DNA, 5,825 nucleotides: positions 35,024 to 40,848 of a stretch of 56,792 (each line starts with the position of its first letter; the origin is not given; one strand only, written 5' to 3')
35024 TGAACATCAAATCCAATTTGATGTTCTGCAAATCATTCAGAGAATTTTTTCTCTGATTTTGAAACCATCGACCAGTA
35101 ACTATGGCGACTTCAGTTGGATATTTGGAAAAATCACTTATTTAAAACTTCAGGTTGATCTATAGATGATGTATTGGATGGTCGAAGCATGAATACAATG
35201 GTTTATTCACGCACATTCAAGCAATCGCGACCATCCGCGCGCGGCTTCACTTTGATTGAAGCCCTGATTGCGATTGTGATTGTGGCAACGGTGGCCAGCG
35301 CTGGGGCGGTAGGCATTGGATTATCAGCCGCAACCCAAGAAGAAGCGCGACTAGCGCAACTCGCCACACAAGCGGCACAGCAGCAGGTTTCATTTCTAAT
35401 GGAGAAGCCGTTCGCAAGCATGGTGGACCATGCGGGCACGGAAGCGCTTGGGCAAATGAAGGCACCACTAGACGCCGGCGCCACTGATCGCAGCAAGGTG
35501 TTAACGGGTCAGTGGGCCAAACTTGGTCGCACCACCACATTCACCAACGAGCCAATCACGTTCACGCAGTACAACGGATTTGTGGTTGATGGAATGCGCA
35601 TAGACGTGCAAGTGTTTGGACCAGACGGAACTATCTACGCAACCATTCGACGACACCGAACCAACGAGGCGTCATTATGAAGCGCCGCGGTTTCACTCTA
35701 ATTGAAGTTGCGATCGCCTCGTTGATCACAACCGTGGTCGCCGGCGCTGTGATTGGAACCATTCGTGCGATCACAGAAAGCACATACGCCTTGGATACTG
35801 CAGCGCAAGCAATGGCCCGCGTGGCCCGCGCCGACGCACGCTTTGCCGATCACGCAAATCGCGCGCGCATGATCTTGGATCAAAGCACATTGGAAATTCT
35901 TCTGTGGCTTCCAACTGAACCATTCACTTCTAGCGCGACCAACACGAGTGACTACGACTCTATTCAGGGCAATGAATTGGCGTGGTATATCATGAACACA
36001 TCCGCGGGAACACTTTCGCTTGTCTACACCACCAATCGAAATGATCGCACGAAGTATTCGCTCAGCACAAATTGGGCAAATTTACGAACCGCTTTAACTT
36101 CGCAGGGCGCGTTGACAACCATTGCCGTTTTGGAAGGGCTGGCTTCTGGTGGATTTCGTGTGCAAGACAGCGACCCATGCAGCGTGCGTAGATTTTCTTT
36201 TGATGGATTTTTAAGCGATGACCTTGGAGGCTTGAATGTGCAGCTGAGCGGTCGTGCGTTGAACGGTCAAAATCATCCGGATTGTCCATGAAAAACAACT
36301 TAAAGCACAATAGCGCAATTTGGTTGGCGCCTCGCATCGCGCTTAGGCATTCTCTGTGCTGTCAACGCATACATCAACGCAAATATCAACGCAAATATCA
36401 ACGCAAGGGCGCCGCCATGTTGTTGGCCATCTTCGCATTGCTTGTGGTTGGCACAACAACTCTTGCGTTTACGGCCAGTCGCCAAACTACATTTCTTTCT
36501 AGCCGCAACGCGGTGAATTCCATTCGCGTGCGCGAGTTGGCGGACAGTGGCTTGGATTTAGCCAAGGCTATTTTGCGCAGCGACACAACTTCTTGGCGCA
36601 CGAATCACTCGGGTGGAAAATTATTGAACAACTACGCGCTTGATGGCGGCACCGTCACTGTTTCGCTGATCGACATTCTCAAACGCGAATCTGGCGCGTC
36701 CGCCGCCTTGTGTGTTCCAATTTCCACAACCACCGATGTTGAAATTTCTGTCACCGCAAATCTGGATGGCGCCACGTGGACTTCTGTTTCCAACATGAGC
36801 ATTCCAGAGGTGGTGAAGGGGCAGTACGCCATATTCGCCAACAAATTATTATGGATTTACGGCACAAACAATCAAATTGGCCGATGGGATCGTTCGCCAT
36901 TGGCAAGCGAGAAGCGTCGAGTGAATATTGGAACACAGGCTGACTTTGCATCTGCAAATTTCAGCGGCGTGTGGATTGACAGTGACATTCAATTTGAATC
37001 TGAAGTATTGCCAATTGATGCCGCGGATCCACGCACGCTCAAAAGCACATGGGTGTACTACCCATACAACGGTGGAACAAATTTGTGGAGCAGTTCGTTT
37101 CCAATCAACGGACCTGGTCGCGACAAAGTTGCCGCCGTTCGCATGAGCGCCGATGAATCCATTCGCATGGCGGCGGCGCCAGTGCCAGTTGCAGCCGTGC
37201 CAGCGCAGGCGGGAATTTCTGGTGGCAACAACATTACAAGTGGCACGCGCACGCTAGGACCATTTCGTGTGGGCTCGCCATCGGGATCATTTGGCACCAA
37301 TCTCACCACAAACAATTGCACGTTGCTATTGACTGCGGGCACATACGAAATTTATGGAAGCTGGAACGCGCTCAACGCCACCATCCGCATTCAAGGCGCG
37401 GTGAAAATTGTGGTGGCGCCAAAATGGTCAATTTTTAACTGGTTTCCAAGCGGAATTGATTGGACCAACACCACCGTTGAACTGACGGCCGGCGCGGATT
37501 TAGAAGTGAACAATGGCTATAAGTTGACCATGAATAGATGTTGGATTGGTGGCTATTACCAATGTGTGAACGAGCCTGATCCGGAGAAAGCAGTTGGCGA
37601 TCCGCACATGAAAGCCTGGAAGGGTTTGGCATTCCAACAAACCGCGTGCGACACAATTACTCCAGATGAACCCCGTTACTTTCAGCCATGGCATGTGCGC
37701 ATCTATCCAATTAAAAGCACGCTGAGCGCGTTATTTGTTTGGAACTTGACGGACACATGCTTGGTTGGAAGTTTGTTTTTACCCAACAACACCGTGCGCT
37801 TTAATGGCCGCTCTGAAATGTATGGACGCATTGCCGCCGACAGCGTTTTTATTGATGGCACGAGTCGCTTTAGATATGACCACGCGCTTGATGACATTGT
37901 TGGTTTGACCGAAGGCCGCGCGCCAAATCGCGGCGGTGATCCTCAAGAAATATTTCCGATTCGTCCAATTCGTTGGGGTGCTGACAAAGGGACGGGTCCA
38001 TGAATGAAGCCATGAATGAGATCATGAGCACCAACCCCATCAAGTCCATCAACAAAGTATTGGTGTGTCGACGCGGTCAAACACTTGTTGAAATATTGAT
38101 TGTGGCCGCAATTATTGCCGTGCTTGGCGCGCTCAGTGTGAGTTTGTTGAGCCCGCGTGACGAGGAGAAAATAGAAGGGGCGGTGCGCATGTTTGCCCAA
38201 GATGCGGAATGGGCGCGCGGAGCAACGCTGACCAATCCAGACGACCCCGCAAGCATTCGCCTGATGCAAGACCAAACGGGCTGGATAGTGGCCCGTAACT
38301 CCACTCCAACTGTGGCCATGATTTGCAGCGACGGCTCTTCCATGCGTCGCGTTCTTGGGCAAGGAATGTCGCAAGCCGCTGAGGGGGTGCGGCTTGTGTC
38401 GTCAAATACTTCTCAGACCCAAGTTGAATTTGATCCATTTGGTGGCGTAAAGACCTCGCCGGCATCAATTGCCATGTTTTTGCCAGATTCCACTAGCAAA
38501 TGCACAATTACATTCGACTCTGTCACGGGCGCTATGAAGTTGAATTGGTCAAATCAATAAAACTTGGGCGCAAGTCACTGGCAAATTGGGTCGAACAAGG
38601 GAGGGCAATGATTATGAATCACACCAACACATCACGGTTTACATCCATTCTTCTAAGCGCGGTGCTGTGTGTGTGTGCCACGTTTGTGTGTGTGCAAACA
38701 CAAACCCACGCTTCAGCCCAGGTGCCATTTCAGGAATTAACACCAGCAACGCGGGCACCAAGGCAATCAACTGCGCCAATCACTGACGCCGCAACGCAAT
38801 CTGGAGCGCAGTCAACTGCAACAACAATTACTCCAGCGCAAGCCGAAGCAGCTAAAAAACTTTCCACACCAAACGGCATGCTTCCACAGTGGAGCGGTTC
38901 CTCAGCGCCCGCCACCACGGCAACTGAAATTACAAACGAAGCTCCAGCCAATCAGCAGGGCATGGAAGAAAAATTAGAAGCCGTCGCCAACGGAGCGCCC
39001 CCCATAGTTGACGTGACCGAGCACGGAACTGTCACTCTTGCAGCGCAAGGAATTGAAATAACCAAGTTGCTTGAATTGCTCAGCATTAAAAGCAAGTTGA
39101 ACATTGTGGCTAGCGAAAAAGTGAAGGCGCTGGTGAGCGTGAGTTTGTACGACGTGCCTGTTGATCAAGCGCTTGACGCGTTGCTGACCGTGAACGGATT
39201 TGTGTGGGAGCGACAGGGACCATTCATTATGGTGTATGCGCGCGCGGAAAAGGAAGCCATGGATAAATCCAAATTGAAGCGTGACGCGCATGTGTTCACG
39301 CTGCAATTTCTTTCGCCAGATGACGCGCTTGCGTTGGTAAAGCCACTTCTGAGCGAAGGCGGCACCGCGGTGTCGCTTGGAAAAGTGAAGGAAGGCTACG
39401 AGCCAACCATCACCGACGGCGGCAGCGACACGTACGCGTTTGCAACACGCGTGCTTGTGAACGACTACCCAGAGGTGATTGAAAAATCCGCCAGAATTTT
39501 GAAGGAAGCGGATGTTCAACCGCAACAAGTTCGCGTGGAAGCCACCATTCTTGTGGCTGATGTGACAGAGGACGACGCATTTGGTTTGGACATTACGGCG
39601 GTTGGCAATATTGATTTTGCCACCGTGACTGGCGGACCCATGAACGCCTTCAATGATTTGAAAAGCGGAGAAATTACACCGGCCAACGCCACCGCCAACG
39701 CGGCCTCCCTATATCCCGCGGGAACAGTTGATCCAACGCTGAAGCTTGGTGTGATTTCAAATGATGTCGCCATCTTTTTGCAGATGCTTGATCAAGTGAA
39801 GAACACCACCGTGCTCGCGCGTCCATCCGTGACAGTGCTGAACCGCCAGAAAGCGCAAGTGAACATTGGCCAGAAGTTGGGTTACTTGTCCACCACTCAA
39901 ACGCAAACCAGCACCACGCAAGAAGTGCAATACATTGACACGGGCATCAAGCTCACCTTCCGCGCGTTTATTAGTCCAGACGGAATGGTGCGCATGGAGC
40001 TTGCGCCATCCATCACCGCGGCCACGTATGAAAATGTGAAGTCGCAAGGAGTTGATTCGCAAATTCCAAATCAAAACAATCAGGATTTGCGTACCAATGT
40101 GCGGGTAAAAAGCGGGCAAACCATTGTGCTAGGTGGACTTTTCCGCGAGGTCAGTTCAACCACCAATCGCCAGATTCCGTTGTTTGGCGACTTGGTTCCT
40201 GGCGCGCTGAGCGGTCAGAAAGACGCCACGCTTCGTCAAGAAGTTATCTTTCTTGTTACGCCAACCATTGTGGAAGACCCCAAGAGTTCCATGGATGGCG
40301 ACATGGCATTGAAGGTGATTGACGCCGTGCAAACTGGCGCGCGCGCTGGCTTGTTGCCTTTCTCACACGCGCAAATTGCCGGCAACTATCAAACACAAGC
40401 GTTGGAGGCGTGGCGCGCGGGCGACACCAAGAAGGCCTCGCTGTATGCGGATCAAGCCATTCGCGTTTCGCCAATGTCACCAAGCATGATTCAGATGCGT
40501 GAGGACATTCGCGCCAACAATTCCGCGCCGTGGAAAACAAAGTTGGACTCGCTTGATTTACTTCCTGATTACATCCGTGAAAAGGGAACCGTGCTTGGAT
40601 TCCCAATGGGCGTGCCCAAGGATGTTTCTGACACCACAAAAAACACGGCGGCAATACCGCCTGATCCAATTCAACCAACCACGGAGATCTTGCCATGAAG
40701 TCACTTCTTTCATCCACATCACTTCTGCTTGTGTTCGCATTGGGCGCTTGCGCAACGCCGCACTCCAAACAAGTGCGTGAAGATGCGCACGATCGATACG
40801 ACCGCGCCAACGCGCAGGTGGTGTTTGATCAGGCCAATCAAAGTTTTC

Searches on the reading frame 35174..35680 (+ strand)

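Call 43: search_protein_families(library=pfam, proteins=[window:35174-35680:+], max_evalue=0.0001)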
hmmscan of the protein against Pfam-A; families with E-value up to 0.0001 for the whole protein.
window:35174-35680:+ (168 aa): 1 family
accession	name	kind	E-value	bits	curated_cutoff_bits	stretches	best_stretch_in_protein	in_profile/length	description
PF07963.17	N_methyl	-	1.6e-07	31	21.2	1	21-43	3-25/27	Prokaryotic N-terminal methylation motif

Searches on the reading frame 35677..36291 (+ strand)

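Call 44: search_protein_families(library=pfam, proteins=[window:35677-36291:+], max_evalue=0.0001)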
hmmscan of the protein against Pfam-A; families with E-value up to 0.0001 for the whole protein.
window:35677-36291:+ (204 aa): 1 family
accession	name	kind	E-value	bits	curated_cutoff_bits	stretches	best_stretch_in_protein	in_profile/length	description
PF07963.17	N_methyl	-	3.1e-06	27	21.2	1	1-25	2-26/27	Prokaryotic N-terminal methylation motif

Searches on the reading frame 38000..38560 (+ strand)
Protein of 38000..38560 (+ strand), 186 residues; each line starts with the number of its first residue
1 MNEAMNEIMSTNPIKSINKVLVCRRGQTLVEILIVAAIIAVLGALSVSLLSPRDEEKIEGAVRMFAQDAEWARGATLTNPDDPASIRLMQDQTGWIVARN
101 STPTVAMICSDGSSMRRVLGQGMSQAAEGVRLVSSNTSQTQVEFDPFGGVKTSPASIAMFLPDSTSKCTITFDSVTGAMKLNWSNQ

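Call 44: search_protein_families(library=pfam, proteins=[window:38000-38560:+], max_evalue=0.0001)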
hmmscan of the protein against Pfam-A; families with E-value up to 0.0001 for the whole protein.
window:38000-38560:+ (186 aa): 1 family
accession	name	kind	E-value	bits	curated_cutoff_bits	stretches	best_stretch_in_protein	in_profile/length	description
PF07963.17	N_methyl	-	2.8e-05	23.9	21.2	1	24-45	4-25/27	Prokaryotic N-terminal methylation motif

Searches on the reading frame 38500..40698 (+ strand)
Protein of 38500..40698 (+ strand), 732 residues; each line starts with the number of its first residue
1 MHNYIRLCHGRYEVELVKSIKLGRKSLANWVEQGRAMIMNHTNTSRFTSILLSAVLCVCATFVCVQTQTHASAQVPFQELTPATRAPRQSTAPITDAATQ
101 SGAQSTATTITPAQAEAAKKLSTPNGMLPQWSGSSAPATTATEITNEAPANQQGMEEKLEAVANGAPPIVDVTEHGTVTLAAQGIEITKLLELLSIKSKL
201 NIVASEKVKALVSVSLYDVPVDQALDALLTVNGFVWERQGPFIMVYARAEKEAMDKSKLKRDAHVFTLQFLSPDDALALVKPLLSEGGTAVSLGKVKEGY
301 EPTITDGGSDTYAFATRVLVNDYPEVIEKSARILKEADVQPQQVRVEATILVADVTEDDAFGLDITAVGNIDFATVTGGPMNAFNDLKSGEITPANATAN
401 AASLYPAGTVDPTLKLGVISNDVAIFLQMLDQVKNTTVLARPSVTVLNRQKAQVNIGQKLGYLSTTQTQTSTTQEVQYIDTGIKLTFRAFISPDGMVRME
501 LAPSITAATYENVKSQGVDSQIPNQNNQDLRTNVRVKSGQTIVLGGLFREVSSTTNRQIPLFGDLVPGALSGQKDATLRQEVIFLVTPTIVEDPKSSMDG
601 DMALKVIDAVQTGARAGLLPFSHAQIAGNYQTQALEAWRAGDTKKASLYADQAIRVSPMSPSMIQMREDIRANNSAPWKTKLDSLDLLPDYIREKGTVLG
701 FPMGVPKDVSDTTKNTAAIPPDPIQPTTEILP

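Call 44: search_protein_families(library=pfam, proteins=[window:38500-40698:+], max_evalue=0.0001)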
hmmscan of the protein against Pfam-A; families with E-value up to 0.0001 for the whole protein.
window:38500-40698:+ (732 aa): 2 families
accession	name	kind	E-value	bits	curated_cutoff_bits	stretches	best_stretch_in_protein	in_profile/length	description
PF00263.26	Secretin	-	3.9e-32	111.6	27.5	1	430-592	2-169/169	Bacterial type II and III secretion system protein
PF07660.19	STN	-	2.9e-06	27.4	28.4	1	200-245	1-49/52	Secretin and TonB N terminus short domain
